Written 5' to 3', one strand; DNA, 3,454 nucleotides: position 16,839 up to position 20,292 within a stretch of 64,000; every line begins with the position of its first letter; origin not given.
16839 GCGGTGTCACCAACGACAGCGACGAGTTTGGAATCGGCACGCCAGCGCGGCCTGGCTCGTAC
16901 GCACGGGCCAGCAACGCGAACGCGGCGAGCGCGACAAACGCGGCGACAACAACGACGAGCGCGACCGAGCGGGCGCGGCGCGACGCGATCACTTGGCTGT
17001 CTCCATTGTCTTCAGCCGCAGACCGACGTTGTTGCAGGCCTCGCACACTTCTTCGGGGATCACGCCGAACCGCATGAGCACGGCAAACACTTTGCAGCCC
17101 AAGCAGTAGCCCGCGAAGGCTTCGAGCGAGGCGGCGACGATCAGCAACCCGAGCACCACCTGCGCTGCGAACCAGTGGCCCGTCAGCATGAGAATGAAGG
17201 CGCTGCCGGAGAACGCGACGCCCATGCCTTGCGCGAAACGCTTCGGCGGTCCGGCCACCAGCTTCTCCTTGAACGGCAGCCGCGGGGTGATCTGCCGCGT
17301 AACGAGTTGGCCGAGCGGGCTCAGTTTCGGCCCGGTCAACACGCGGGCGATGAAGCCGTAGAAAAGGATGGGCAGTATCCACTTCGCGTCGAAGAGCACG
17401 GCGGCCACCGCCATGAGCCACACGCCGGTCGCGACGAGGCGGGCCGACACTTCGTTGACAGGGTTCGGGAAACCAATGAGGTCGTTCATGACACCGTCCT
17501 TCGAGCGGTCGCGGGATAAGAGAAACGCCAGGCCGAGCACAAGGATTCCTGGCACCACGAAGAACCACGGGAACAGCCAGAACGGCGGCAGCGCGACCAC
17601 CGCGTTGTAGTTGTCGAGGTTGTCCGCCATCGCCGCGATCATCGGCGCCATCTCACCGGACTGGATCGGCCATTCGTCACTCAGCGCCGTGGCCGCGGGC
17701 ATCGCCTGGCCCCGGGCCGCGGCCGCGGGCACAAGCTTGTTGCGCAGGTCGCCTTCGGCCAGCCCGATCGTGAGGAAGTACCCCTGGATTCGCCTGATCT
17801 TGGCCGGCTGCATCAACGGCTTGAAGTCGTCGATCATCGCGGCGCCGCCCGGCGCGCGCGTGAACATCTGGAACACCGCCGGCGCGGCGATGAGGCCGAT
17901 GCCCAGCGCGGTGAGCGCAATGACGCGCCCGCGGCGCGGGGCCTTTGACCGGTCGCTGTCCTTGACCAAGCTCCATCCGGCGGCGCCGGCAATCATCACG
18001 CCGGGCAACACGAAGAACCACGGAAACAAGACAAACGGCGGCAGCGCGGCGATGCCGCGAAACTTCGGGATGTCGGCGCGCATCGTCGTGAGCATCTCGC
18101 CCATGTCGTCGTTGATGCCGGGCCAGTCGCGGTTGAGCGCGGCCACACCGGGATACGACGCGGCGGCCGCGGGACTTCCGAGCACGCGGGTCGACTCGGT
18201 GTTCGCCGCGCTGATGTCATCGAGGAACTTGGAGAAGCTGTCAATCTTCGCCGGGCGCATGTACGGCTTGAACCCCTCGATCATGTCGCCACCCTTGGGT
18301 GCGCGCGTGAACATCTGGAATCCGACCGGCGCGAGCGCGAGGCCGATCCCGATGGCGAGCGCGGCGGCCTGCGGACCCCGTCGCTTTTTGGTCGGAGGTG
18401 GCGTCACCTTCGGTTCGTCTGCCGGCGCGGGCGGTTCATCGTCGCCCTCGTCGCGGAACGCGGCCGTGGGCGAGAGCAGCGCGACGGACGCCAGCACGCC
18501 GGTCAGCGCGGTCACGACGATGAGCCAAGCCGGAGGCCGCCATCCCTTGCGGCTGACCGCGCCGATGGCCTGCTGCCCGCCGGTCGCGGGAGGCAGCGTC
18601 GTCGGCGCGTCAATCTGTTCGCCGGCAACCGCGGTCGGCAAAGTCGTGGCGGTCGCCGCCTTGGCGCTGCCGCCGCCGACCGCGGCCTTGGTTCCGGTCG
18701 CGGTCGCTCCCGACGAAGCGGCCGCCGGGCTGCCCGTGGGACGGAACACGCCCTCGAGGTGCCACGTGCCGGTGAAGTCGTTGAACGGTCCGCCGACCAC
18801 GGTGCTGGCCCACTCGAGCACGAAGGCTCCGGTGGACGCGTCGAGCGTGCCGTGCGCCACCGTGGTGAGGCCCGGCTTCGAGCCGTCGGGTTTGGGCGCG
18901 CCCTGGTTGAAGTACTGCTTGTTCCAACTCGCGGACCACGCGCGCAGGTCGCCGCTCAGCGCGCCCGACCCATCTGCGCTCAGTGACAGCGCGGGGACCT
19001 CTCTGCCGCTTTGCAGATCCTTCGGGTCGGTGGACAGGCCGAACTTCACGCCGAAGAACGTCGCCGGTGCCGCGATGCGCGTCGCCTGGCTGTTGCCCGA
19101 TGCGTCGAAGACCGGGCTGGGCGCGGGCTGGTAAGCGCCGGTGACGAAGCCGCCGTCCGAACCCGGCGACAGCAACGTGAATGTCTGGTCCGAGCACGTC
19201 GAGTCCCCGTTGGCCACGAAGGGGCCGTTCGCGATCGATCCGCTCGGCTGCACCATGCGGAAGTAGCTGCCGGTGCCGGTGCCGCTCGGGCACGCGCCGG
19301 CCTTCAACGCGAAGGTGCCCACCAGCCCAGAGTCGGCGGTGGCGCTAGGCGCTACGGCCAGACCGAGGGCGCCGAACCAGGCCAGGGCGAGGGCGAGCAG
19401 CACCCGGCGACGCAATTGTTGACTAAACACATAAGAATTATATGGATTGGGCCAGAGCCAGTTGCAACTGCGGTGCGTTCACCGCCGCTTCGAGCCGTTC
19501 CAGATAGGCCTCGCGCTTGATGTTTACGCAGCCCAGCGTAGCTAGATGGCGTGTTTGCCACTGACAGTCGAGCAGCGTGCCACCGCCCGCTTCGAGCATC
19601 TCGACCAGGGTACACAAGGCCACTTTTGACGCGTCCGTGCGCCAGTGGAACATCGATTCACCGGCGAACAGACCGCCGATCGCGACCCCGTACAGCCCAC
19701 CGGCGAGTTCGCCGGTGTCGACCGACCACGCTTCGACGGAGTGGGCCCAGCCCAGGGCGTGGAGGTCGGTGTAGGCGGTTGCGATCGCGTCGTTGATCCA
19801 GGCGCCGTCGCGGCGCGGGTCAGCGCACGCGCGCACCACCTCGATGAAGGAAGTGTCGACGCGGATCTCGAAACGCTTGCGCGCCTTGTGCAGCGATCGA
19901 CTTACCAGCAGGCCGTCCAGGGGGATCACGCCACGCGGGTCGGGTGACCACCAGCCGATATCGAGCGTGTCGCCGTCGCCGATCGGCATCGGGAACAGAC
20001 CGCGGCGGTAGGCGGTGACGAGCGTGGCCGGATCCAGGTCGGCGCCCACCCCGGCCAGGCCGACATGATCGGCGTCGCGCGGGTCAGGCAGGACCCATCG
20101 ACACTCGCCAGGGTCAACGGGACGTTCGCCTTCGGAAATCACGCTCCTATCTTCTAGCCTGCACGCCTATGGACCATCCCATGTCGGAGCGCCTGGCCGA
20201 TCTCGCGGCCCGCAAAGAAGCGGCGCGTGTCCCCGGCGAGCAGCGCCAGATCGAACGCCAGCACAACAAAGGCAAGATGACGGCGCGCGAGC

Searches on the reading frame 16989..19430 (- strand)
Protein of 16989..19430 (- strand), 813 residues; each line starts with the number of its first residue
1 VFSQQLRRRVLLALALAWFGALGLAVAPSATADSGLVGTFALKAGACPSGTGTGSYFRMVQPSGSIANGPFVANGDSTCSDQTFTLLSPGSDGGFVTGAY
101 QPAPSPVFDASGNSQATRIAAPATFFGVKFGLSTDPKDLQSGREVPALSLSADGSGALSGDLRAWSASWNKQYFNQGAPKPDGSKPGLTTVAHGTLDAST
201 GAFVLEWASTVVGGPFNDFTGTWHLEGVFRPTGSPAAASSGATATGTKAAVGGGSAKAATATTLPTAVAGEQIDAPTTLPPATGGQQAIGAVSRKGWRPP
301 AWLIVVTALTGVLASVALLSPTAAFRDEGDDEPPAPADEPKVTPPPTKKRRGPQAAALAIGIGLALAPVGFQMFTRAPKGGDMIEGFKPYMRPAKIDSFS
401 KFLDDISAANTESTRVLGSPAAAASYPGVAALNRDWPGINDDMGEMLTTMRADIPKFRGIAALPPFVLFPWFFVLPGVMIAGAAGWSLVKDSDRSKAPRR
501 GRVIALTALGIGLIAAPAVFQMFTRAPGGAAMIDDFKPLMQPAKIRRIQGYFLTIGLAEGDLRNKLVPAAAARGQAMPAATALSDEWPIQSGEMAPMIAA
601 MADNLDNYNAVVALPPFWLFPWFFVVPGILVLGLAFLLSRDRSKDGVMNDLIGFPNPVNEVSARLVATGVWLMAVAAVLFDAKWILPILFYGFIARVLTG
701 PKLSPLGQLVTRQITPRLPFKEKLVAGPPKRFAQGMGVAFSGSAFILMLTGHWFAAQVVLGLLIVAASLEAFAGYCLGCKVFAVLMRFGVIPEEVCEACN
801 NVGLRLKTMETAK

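Call 52: search_protein_families(library=pfam, proteins=[window:16989-19430:-])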
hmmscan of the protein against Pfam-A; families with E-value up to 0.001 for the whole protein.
window:16989-19430:- (813 aa): 1 family
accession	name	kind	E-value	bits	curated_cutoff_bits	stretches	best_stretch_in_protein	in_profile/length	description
PF14340.12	DUF4395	-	3.5e-32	111.9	24.5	1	658-787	1-130/130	Domain of unknown function (DUF4395)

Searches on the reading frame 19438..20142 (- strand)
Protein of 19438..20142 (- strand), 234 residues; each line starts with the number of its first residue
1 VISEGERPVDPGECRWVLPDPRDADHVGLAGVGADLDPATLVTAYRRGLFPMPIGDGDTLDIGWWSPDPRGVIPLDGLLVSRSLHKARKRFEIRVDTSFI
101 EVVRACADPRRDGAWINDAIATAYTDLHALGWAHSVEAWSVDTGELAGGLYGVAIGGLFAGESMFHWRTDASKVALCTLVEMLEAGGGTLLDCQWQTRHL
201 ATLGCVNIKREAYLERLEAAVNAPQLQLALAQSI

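Call 52: search_protein_families(library=pfam, proteins=[window:19438-20142:-])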
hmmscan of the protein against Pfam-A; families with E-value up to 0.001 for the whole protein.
window:19438-20142:- (234 aa): 1 family
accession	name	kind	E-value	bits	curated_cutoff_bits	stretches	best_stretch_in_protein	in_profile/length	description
PF03588.20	Leu_Phe_trans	-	1.7e-61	207.1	22.7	1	38-208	1-170/171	Leucyl/phenylalanyl-tRNA protein transferase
